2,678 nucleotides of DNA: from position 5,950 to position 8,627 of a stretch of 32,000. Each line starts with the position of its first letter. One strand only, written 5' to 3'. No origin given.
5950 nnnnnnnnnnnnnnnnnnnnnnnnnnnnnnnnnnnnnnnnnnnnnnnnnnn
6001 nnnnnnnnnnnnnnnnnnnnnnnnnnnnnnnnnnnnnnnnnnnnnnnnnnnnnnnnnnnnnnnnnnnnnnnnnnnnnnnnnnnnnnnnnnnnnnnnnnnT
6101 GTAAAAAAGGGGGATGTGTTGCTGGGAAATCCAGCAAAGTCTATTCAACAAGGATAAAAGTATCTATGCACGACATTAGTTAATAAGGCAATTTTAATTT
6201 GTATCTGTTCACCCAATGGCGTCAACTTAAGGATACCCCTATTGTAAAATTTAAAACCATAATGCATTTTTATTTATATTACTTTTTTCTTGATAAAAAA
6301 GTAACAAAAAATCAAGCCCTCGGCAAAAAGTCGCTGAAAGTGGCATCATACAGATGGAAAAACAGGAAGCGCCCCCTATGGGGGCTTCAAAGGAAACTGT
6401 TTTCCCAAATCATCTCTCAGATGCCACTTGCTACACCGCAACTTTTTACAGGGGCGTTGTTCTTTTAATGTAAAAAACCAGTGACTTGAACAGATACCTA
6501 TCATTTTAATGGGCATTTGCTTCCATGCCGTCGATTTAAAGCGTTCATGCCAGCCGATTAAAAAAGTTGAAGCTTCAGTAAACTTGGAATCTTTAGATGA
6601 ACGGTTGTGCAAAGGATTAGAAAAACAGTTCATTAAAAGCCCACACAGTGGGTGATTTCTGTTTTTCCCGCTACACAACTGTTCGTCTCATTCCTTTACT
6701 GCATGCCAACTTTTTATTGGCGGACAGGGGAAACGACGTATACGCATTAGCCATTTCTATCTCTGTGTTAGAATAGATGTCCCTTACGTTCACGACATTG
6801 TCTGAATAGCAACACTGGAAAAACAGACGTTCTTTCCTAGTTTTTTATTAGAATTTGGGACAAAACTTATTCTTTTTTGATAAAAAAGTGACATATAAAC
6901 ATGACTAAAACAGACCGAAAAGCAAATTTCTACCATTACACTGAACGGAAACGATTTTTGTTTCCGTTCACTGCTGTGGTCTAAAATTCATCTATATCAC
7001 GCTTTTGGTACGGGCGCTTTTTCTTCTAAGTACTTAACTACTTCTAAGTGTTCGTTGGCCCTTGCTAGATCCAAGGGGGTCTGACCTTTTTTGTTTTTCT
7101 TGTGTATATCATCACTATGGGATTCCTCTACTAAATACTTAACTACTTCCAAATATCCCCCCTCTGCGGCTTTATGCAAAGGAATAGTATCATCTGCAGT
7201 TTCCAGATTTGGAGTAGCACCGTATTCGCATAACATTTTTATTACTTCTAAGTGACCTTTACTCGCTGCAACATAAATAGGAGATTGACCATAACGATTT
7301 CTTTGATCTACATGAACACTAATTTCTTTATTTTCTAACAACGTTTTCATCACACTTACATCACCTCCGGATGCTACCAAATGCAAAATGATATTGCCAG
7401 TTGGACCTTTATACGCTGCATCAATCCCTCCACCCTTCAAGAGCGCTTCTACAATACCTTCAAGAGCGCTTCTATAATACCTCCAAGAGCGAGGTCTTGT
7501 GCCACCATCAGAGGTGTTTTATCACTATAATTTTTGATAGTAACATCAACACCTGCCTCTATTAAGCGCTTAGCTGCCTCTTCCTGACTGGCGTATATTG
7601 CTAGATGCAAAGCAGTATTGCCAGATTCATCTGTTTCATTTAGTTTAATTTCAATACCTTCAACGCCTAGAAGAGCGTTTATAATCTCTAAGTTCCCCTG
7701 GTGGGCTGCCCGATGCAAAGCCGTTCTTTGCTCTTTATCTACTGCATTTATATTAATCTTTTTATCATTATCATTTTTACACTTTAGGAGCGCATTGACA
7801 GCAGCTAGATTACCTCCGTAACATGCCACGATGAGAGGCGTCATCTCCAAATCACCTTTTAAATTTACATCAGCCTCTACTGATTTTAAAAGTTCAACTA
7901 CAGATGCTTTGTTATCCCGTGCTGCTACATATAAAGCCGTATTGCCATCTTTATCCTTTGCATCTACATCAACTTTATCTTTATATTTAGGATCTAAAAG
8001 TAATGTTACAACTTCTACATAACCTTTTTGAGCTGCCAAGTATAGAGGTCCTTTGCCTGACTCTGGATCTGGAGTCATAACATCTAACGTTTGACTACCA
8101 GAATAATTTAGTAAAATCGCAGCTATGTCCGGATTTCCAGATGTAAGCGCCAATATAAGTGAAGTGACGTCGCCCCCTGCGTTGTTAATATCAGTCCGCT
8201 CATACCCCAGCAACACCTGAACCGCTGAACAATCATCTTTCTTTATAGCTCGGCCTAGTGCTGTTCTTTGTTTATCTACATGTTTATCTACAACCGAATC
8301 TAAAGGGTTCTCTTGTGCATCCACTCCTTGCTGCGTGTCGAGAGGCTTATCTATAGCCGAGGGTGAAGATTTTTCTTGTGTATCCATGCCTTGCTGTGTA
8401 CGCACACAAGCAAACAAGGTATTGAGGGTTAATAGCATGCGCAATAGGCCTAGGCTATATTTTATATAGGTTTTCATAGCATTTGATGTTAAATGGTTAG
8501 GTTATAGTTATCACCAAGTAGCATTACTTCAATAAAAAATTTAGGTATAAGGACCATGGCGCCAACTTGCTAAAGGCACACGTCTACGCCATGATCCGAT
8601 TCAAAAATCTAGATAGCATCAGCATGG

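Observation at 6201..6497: Dispersed noncoding palindromic repeat family with 11-bp terminal inverted repeats, at five or more loci in 32 kb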

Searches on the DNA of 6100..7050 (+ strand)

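Call 10: search_rna_families(source=window, start=6100, end=7050, threshold=evalue, max_evalue=10)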
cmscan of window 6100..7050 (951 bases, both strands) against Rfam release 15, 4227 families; matches with E-value up to 10: 9.
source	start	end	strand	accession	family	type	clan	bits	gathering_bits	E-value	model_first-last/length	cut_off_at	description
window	6942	7027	+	RF04312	trpB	Cis-reg;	-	21.9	59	2.2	1-107/107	no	trpB ncRNA motif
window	6225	6331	+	RF01212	sn2524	Gene; snRNA; snoRNA; CD-box;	-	18.8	44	5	1-109/109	no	Small nucleolar RNA sn2524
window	6831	6870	-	RF00522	PreQ1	Cis-reg; riboswitch;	-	16.6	39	1.7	1-45/45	no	PreQ1 (pre queuosine) riboswitch aptamer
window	6258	6393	+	RF01859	Phe_leader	Cis-reg; leader;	-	16.6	55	7.9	1-125/125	no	Phenylalanine leader peptide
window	6567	6645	-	RF00314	snoZ182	Gene; snRNA; snoRNA; CD-box;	-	16.5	80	6.1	1-92/92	no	Small nucleolar RNA Z182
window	6368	6397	+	RF01371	CRISPR-DR58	Gene; CRISPR;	-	15.6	38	7.6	1-37/37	no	CRISPR RNA direct repeat element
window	6592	6691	+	RF04156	MIR2670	Gene; miRNA;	-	15.2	117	2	1-200/200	no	MIR2670 microRNA precursor family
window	6817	6966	-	RF01828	SprD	Gene; sRNA;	-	14.9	100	2.4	1-142/142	no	Small pathogenicity island RNA D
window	6204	6303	-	RF00563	SNORA53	Gene; snRNA; snoRNA; HACA-box;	-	12.1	38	4.2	1-248/248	no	Small nucleolar RNA SNORA53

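Call 50: search_dna_similar(query=window:6487-6825:+, collection=plasmids, mode=distant, max_evalue=0.1)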
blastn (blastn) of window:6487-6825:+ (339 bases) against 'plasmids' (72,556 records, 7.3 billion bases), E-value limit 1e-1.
No match.

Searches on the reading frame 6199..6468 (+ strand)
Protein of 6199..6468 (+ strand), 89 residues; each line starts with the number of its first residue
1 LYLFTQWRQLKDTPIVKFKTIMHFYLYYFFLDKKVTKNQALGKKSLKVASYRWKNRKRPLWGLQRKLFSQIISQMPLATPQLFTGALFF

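Call 15: search_protein_families(library=pfam, proteins=[window:6199-6468:+], max_evalue=0.01)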
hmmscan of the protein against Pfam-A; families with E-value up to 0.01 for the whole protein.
window:6199-6468:+ (89 aa): 0 families

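Call 27: find_homologous_proteins(query=window:6199-6468:+, max_evalue=0.01)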
Query window:6199-6468:+ (89 aa): 2 proteins with E <= 0.01 among 2 candidates.
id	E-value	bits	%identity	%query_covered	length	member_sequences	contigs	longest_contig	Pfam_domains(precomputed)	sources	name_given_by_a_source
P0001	1.7e-22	97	80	67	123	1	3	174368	-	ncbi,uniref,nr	ncbi:MAG: hypothetical protein V3581_00520 [Candidatus Cardinium sp.]|uniref:hypothetical protein n=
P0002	4.4e-6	45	59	58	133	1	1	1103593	-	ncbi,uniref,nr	ncbi:hypothetical protein [Cardinium endosymbiont of Sogatella furcifera]|uniref:hypothetical protei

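Call 28: find_encoding_contigs(protein=P0001, flank=10000, max_places=6)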
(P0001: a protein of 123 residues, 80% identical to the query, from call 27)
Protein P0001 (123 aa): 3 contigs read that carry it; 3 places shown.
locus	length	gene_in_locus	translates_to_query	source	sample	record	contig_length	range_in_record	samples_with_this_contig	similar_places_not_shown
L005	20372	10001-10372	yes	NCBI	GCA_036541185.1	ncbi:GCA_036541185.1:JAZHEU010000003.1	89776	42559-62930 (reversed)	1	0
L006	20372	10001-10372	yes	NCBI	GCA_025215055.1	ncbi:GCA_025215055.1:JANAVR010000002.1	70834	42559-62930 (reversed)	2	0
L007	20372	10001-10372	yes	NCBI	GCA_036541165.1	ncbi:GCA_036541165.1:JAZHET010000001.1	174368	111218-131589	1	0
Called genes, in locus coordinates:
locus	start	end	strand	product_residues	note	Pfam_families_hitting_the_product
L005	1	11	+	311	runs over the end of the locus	PF01255:Prenyltransf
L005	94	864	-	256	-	PF09825:BPL_N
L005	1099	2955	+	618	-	PF02518:HATPase_c, PF00204:DNA_gyraseB, PF01751:Toprim, PF00986:DNA_gyraseB_C (faint)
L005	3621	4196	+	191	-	PF02075:RuvC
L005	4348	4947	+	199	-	-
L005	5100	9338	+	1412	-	PF05359:DUF748 (weak), PF04357:TamB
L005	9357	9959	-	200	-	PF03193:RsgA_GTPase (faint), PF01926:MMR_HSR1, PF02421:FeoB_N (weak), PF00350:Dynamin_N (faint)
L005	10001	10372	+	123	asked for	-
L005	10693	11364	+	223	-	PF01183:Glyco_hydro_25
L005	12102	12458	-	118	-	PF01245:Ribosomal_L19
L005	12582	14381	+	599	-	PF00009:GTP_EFTU, PF03144:GTP_EFTU_D2, PF00679:EFG_C, PF06421:LepA_C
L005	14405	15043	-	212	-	PF00730:HhH-GPD, PF00633:HHH (weak)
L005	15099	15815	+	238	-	PF02230:Abhydrolase_2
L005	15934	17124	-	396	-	PF07690:MFS_1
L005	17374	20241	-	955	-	PF07549:Sec_GG (faint), PF21760:SecD_1st, PF22599:SecDF_P1_head, PF02355:SecD_SecF_C, PF00873:ACR_tran (faint), PF03176:MMPL (weak), PF02355:SecD_SecF_C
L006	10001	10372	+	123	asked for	-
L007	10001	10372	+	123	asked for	-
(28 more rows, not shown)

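Call 29: find_encoding_contigs(protein=P0002, flank=10000, max_places=6)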
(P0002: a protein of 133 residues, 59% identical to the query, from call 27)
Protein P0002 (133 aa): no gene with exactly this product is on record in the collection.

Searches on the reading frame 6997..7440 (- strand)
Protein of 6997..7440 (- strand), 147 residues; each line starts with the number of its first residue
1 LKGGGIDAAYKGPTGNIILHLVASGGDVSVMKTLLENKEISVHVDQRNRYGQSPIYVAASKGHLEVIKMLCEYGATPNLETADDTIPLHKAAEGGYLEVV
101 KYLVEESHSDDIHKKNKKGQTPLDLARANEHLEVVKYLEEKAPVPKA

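Call 14: search_protein_families(library=pfam, proteins=[window:6997-7440:-])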
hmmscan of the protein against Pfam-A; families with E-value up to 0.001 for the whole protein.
window:6997-7440:- (147 aa): 6 families
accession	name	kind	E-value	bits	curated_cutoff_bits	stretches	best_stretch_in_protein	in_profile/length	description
PF12796.13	Ank_2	-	5.3e-25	88.2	27.3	2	13-79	27-88/90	Ankyrin repeats (3 copies)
PF00023.36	Ank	-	1.8e-24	84.9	21.1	2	50-80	1-31/33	Ankyrin repeat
PF13637.12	Ank_4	-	5.5e-20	71.4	22.7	2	88-138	1-49/50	Ankyrin repeats (many copies)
PF13606.12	Ank_3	-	4.3e-19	66.8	22.3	1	50-78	1-29/30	Ankyrin repeat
PF13857.12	Ank_5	-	7.2e-18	64.9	27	2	42-83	7-48/56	Ankyrin repeats (many copies)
PF24521.3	Ank_KRIT1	-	1.3e-08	35.1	80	0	80-140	42-106/149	KRIT1 ankyrin-repeats domain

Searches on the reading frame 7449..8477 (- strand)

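Call 14: search_protein_families(library=pfam, proteins=[window:7449-8477:-])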
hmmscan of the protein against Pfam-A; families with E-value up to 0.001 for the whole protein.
window:7449-8477:- (342 aa): 7 families
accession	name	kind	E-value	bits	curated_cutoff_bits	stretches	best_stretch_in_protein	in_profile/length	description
PF12796.13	Ank_2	-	2.1e-40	137.6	27.3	4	192-279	11-88/90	Ankyrin repeats (3 copies)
PF00023.36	Ank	-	2.9e-36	121.9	21.1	4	286-316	2-32/33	Ankyrin repeat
PF13637.12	Ank_4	-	3.1e-33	113.5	22.7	3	216-270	2-50/50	Ankyrin repeats (many copies)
PF13857.12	Ank_5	-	1.3e-29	102.3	27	2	237-279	4-44/56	Ankyrin repeats (many copies)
PF13606.12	Ank_3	-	1.4e-25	86.6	22.3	0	250-277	2-28/30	Ankyrin repeat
PF24521.3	Ank_KRIT1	-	9.2e-09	35.6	80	1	184-280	25-115/149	KRIT1 ankyrin-repeats domain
PF23745.1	ANK_LRRK2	-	0.00046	20.5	27.5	0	181-275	34-118/130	LRRK2 ANK repeat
